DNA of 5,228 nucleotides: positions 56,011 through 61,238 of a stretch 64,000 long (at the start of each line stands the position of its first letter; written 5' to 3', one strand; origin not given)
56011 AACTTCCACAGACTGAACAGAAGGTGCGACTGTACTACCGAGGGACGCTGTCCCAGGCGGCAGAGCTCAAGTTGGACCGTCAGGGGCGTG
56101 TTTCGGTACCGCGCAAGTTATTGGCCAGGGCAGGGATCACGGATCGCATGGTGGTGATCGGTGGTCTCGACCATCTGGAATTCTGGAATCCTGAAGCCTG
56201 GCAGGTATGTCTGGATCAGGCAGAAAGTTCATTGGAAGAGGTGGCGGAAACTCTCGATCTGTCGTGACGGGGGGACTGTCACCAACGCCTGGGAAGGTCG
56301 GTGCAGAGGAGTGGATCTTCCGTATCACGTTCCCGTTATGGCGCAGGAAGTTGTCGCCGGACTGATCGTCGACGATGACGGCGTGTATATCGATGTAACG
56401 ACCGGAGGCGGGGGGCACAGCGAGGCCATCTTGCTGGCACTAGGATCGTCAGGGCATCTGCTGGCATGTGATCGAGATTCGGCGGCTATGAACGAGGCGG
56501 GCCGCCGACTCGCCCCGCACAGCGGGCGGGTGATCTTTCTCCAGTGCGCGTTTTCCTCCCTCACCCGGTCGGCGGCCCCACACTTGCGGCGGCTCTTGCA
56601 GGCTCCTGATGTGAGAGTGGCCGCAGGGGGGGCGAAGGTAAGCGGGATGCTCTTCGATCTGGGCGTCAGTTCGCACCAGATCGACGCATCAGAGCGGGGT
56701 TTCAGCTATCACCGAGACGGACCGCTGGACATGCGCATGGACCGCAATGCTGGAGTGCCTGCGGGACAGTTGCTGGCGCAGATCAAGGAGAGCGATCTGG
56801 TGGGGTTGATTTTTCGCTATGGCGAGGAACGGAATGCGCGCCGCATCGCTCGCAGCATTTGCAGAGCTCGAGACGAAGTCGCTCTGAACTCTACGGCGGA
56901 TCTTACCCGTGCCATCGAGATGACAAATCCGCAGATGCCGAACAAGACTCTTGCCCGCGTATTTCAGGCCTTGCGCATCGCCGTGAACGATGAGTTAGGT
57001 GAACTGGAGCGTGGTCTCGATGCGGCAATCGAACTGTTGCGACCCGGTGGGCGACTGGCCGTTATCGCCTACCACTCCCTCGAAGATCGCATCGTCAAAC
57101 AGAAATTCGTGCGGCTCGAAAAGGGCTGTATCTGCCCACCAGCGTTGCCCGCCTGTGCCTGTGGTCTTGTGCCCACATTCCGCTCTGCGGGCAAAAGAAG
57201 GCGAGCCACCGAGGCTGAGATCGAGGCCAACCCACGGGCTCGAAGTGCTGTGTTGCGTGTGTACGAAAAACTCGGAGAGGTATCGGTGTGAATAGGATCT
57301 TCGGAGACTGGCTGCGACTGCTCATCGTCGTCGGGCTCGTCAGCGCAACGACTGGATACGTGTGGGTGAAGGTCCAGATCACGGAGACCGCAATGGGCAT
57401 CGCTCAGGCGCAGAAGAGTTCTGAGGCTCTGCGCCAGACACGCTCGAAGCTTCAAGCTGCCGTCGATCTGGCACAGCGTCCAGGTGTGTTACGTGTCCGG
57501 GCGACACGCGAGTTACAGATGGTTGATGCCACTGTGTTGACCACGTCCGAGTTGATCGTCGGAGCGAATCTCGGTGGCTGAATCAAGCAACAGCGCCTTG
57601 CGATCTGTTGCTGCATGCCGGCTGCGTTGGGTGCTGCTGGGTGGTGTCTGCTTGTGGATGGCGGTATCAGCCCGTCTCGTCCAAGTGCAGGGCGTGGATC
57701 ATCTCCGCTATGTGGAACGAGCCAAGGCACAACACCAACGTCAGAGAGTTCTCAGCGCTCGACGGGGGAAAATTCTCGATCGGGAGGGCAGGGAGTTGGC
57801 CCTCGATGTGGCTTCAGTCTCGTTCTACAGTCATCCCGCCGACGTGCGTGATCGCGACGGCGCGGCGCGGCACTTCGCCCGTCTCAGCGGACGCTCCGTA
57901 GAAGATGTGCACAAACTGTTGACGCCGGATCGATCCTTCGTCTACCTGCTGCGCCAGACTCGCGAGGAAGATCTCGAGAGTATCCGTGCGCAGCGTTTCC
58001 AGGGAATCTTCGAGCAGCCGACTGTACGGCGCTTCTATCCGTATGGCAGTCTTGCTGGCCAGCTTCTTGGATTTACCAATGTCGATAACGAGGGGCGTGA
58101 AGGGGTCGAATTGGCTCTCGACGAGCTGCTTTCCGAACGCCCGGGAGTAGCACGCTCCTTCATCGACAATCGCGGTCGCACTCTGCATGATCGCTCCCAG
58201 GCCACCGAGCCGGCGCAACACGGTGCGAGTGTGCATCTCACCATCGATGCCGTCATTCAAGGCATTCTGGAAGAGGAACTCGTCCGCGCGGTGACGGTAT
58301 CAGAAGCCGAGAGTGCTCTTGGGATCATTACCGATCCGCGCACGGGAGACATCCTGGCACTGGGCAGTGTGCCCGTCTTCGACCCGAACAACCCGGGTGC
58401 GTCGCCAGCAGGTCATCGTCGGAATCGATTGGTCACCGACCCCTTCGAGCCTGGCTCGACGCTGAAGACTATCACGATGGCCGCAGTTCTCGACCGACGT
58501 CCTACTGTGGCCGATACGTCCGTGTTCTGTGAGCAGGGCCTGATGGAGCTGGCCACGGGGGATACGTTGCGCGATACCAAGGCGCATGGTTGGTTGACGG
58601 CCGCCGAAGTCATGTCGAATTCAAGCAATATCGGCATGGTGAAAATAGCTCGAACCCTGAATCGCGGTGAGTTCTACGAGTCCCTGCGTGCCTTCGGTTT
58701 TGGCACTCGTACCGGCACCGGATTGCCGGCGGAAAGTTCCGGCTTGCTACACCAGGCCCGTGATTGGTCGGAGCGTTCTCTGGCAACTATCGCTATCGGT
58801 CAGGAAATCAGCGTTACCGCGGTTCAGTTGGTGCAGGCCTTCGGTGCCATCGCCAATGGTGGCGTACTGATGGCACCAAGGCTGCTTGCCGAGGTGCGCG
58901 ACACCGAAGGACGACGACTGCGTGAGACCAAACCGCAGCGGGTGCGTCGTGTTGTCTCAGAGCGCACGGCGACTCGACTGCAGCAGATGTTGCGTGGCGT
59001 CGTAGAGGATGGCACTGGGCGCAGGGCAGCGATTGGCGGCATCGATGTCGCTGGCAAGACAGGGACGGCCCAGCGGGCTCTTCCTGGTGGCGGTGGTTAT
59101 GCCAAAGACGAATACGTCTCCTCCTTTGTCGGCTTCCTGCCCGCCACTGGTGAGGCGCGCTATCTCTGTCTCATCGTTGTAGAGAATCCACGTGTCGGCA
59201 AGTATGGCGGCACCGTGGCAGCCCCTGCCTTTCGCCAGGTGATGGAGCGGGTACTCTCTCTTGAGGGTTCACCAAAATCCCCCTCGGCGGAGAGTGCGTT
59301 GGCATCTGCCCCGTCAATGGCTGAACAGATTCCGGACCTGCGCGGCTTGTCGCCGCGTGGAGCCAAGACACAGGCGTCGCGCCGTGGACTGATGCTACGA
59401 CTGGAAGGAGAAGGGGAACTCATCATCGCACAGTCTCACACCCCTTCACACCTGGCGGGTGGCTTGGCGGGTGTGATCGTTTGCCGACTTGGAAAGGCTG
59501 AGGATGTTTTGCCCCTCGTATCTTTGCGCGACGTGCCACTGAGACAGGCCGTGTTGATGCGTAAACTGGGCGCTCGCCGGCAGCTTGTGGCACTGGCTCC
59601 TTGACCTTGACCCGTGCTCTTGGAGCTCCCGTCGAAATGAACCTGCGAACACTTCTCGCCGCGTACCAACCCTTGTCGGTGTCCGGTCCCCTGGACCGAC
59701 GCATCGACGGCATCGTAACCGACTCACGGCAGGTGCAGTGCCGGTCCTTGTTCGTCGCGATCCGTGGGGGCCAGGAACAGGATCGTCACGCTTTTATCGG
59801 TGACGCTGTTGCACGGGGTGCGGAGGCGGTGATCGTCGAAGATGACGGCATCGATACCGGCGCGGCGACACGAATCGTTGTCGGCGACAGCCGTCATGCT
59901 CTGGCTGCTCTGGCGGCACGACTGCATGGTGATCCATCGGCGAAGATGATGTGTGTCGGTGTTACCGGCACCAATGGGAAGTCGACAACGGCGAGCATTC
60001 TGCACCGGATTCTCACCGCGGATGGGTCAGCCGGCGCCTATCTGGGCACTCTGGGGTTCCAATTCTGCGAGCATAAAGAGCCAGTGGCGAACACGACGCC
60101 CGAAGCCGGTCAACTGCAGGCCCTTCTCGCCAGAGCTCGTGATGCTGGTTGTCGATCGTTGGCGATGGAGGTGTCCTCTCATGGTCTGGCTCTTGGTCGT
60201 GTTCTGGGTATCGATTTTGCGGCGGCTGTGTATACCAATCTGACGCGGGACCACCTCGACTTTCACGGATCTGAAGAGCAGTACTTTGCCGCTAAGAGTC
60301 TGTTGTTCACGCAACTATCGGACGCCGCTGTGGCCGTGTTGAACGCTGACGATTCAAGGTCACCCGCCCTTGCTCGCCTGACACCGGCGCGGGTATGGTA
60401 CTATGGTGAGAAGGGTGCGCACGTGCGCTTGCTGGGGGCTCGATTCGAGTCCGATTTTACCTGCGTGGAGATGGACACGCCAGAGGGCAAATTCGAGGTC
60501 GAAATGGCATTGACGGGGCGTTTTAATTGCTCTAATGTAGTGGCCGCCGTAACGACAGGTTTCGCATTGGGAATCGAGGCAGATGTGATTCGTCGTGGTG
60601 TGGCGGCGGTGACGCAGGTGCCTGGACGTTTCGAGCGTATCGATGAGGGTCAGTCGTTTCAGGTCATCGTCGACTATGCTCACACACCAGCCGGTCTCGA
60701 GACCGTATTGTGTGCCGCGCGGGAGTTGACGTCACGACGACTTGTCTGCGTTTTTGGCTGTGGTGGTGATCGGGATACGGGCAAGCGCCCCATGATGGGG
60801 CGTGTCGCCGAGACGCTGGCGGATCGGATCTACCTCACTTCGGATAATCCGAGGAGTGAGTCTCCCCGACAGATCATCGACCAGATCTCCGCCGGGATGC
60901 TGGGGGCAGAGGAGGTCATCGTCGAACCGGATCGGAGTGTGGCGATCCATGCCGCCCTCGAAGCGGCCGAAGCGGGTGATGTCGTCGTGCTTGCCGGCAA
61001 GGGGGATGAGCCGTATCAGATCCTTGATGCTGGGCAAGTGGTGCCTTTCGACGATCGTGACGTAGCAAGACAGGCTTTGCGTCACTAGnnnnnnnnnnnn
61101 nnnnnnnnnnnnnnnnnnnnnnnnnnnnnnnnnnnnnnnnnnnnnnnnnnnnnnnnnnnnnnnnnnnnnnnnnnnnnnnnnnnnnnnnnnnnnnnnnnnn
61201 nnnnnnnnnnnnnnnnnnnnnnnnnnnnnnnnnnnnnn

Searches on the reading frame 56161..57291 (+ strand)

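Call 33: search_protein_families(library=pfam, proteins=[window:56161-57291:+], max_evalue=0.001)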
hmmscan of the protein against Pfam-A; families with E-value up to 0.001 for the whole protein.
window:56161-57291:+ (376 aa): 1 family
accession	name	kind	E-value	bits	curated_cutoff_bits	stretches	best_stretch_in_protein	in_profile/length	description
PF01795.25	Methyltransf_5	-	2.9e-94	316.5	27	1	56-370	4-308/309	MraW methylase family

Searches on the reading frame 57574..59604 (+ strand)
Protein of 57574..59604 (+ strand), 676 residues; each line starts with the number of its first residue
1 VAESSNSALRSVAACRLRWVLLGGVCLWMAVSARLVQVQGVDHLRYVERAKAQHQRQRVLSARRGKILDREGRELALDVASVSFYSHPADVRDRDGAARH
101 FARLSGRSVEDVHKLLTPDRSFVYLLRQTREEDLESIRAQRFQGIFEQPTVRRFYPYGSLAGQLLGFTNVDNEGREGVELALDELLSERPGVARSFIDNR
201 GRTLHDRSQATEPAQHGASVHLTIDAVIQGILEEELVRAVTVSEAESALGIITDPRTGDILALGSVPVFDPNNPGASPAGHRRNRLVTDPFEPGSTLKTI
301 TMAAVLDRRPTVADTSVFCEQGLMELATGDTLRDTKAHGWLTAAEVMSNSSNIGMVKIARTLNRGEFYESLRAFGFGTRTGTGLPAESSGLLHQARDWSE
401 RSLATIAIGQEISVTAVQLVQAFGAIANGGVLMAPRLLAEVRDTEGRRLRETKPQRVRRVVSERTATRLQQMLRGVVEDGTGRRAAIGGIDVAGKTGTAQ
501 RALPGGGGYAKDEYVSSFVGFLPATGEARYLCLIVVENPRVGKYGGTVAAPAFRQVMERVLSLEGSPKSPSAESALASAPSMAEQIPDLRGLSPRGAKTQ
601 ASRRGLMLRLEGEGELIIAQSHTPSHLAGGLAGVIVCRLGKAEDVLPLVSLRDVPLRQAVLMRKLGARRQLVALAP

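Call 33: search_protein_families(library=pfam, proteins=[window:57574-59604:+], max_evalue=0.001)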
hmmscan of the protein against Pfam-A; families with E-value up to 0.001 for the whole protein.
window:57574-59604:+ (676 aa): 2 families
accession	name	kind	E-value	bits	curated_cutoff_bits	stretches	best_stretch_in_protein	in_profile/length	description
PF00905.27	Transpeptidase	-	1.5e-72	244.8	22.1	1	251-558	4-299/299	Penicillin binding protein transpeptidase domain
PF03717.20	PBP_dimer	-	4.5e-13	50.4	24.4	1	61-204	3-176/180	Penicillin-binding Protein dimerisation domain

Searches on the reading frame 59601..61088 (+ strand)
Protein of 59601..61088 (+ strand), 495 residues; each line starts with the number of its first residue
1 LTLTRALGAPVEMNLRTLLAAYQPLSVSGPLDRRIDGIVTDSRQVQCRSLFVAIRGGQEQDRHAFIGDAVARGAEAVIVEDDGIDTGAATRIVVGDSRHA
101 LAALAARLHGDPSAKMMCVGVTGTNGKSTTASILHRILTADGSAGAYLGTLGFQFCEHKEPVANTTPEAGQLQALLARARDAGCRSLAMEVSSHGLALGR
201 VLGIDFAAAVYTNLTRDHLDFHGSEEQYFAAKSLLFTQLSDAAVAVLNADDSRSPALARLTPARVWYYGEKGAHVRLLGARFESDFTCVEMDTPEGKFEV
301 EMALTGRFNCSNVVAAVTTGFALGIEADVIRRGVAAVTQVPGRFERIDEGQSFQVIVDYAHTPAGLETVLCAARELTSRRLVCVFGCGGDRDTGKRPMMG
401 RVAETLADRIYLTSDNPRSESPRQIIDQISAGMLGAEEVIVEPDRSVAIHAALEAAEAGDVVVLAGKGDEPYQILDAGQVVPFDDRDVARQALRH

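Call 33: search_protein_families(library=pfam, proteins=[window:59601-61088:+], max_evalue=0.001)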
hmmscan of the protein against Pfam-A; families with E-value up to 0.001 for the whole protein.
window:59601-61088:+ (495 aa): 3 families
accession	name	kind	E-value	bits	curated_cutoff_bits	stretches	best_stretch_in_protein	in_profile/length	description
PF08245.18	Mur_ligase_M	-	1.5e-48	165.8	24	1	121-318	1-198/200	Mur ligase middle domain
PF02875.26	Mur_ligase_C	-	1.7e-37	129.5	28.4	1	342-468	1-127/127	Mur ligase, glutamate ligase domain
PF01225.30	Mur_ligase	-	0.00014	22.6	21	1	35-107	2-93/95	Mur ligase family, catalytic domain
